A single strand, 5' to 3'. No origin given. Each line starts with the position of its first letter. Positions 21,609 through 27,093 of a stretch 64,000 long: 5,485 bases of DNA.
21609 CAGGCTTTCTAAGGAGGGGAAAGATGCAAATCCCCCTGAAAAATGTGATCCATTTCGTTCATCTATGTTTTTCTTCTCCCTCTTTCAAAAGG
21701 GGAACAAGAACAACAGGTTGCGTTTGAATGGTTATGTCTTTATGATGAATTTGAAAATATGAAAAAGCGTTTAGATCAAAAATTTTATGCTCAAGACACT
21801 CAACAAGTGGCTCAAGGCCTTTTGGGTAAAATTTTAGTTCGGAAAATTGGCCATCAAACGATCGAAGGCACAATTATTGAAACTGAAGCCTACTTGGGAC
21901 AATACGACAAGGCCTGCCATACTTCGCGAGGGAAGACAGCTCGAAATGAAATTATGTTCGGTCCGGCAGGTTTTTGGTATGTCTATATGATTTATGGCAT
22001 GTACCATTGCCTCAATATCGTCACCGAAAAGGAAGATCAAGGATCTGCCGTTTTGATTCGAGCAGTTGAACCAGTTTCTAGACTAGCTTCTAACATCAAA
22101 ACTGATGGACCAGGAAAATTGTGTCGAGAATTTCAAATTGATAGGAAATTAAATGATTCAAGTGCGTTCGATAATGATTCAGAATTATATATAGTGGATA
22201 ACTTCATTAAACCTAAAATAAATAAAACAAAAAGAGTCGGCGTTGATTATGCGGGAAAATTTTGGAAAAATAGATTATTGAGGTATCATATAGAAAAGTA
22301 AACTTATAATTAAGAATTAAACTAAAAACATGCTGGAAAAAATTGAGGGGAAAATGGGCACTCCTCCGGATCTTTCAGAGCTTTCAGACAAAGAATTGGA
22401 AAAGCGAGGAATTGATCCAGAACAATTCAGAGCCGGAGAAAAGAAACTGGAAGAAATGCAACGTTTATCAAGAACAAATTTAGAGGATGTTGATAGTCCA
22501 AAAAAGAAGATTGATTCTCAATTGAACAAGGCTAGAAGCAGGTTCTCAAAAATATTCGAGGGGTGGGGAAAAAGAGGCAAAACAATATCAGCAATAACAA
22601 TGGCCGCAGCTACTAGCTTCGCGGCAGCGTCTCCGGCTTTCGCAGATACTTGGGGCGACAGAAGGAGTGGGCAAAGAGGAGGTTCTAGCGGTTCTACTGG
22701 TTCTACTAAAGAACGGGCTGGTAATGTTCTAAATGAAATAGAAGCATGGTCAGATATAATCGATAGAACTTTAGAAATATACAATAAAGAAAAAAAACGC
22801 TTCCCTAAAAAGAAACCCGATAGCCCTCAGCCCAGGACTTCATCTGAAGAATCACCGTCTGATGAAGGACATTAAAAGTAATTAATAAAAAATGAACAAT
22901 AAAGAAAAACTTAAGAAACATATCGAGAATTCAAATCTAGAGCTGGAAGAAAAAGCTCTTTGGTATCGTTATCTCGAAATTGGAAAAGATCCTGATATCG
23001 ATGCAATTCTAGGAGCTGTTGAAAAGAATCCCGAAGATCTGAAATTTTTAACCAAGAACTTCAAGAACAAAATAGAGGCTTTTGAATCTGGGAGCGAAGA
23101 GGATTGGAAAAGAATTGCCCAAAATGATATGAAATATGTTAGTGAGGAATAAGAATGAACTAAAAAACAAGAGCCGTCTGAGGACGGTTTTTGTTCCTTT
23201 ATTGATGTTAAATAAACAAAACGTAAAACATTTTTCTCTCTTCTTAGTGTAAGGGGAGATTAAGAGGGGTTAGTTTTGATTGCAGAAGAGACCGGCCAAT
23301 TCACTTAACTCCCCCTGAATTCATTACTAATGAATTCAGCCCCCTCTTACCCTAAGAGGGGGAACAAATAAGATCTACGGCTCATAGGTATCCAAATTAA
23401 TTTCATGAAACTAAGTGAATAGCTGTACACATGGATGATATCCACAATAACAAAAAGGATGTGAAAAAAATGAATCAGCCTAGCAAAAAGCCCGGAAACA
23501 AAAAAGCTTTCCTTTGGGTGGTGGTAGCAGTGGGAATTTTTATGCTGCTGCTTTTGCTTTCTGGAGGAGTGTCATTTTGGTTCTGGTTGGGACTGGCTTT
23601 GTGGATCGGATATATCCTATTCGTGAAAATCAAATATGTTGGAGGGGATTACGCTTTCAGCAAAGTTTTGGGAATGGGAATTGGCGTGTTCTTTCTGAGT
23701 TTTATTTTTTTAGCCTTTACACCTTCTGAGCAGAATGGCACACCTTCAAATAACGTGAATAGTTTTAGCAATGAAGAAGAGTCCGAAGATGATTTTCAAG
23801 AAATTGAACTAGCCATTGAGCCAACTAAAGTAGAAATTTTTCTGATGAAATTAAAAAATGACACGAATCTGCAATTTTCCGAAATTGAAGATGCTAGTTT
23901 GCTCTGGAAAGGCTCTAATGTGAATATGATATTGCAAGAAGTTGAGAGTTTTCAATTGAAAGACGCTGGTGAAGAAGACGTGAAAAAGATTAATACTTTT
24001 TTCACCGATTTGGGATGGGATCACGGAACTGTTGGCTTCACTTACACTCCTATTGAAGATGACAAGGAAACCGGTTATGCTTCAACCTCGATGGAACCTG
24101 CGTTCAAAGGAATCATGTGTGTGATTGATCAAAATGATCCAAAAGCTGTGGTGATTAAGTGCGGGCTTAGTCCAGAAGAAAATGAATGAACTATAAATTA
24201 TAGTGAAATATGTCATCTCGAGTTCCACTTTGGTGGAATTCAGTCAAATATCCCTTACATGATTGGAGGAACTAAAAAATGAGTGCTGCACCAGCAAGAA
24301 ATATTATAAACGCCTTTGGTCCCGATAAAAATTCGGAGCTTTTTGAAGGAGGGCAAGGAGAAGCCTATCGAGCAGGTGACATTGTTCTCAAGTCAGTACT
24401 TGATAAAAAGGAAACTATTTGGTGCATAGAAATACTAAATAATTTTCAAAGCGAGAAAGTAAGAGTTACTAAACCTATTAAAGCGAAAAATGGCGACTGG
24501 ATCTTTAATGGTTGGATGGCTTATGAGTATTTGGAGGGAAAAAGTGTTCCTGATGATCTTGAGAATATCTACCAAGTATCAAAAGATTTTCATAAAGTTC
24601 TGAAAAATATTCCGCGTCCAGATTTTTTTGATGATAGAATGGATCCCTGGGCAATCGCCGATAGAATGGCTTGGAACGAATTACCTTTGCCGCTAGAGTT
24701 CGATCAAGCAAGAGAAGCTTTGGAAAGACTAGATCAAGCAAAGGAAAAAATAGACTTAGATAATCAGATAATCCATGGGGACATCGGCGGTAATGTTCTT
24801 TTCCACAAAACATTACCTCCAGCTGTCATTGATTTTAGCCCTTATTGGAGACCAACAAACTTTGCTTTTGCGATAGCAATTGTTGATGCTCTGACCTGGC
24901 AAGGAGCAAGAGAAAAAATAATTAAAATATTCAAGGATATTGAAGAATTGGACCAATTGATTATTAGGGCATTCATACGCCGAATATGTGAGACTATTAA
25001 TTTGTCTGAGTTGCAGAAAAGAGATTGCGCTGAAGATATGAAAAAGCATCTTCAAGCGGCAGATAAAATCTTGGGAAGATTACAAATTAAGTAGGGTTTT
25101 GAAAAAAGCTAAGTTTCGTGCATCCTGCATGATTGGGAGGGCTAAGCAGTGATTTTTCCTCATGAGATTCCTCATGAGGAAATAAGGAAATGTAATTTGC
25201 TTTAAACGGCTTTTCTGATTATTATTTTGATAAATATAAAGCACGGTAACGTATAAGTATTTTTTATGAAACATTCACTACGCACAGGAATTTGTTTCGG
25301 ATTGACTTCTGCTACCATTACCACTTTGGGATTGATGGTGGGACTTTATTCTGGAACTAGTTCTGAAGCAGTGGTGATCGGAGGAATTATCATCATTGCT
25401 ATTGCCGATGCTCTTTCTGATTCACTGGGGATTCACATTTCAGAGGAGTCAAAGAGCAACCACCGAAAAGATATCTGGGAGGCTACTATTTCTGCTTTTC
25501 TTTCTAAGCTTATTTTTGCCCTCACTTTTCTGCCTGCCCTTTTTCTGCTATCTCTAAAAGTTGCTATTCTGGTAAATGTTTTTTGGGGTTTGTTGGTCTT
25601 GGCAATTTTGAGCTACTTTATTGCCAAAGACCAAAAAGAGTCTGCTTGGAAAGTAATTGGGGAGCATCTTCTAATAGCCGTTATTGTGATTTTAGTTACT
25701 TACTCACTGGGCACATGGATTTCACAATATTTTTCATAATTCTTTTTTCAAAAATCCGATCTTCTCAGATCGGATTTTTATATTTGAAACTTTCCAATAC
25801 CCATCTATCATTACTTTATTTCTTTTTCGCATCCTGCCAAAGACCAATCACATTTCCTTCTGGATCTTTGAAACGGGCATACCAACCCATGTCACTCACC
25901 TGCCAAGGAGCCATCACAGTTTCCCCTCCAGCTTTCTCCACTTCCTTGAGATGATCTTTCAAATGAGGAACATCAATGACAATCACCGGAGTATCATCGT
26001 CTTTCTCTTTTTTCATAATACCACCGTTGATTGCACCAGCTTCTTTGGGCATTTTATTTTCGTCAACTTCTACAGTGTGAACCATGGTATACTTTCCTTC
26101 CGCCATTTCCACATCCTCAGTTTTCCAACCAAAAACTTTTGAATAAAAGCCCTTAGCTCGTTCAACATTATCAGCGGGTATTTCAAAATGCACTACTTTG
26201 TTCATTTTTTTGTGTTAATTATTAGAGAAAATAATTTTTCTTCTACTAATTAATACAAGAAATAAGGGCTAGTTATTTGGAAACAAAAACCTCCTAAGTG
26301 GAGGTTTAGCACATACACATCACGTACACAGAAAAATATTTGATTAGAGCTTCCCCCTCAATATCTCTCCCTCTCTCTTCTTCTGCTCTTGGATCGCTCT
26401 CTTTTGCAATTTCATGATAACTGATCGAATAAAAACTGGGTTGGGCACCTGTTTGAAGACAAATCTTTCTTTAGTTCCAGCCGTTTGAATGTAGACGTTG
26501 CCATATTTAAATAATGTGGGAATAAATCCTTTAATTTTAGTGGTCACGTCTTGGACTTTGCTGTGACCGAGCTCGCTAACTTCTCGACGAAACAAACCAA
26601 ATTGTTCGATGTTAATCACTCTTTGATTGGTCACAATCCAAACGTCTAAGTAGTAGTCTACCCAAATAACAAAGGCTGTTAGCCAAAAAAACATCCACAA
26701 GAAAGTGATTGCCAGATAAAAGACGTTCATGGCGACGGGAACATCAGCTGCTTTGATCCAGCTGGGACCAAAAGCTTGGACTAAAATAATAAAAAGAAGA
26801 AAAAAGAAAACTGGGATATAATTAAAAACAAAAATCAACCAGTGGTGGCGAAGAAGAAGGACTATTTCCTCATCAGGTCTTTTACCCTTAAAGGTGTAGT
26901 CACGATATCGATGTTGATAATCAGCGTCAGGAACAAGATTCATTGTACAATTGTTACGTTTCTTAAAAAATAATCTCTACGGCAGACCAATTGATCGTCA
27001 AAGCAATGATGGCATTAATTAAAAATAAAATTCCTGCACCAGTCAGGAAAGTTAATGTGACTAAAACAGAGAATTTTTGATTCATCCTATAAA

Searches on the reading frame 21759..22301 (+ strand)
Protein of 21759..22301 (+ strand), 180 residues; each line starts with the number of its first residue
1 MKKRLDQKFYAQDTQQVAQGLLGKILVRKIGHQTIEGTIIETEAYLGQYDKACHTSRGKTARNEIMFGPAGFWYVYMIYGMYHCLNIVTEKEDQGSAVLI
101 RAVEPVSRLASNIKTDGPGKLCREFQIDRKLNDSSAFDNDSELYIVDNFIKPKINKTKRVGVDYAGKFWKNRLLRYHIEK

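Call 39: search_protein_families(library=pfam, proteins=[window:21759-22301:+], max_evalue=0.0001)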
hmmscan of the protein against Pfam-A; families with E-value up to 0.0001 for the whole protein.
window:21759-22301:+ (180 aa): 1 family
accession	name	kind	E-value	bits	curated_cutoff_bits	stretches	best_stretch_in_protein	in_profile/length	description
PF02245.21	Pur_DNA_glyco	-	2.5e-56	190.3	27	1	8-179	1-178/181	Methylpurine-DNA glycosylase (MPG)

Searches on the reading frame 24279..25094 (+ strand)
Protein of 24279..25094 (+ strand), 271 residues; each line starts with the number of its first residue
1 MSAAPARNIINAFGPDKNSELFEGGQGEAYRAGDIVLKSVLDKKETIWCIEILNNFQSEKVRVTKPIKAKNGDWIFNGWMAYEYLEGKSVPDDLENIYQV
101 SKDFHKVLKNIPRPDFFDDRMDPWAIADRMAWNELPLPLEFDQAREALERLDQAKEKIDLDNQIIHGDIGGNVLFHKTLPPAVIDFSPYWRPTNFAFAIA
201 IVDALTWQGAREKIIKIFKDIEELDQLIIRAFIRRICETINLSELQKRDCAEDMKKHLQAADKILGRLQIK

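Call 8: search_protein_families(library=pfam, proteins=[window:24279-25094:+], max_evalue=0.001)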
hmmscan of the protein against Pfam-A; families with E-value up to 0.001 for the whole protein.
window:24279-25094:+ (271 aa): 1 family
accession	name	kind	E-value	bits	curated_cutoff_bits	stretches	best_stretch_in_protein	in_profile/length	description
PF01636.29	APH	-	4.6e-08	33.5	23.2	1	53-186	44-194/239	Phosphotransferase enzyme family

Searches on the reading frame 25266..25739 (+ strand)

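Call 8: search_protein_families(library=pfam, proteins=[window:25266-25739:+], max_evalue=0.001)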
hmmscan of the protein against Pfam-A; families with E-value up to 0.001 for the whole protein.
window:25266-25739:+ (157 aa): 2 families
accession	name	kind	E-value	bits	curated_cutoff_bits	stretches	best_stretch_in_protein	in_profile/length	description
PF01988.24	VIT1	-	1.5e-07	31.9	28.1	1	54-149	114-213/214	VIT family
PF03222.19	Trp_Tyr_perm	-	1.5e-05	24.7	22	1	45-144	295-386/393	Tryptophan/tyrosine permease family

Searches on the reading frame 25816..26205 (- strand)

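Call 7: search_protein_families(library=pfam, proteins=[window:25816-26205:-], max_evalue=0.001)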
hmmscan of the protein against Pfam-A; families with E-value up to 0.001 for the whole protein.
window:25816-26205:- (129 aa): 3 families
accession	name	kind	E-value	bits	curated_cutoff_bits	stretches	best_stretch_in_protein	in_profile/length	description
PF00903.31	Glyoxalase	-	2.4e-11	44.5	20.6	1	4-120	2-119/121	Glyoxalase/Bleomycin resistance protein/Dioxygenase superfamily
PF22677.2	Ble-like_N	-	6.7e-10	39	24.5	1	3-44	1-40/41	Bleomycin resistance protein-like N-terminal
PF18029.7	Glyoxalase_6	-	0.00022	22.3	23.6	1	11-120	6-103/106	Glyoxalase-like domain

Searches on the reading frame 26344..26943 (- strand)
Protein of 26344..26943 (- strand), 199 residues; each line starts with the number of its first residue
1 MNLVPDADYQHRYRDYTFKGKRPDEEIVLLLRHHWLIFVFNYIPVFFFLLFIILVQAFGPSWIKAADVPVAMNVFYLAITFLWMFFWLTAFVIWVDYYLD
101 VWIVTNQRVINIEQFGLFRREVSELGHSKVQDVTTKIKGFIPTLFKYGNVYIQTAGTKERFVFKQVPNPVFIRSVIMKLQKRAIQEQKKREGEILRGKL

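Call 7: search_protein_families(library=pfam, proteins=[window:26344-26943:-], max_evalue=0.001)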
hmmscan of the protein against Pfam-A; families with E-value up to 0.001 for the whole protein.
window:26344-26943:- (199 aa): 2 families
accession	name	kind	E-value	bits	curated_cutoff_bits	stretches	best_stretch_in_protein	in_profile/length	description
PF03703.20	bPH_2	-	7.7e-07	29.7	22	1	102-173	6-75/78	Bacterial PH domain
PF01284.28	MARVEL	-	0.00027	21.4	32.8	1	37-99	41-99/135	Membrane-associating domain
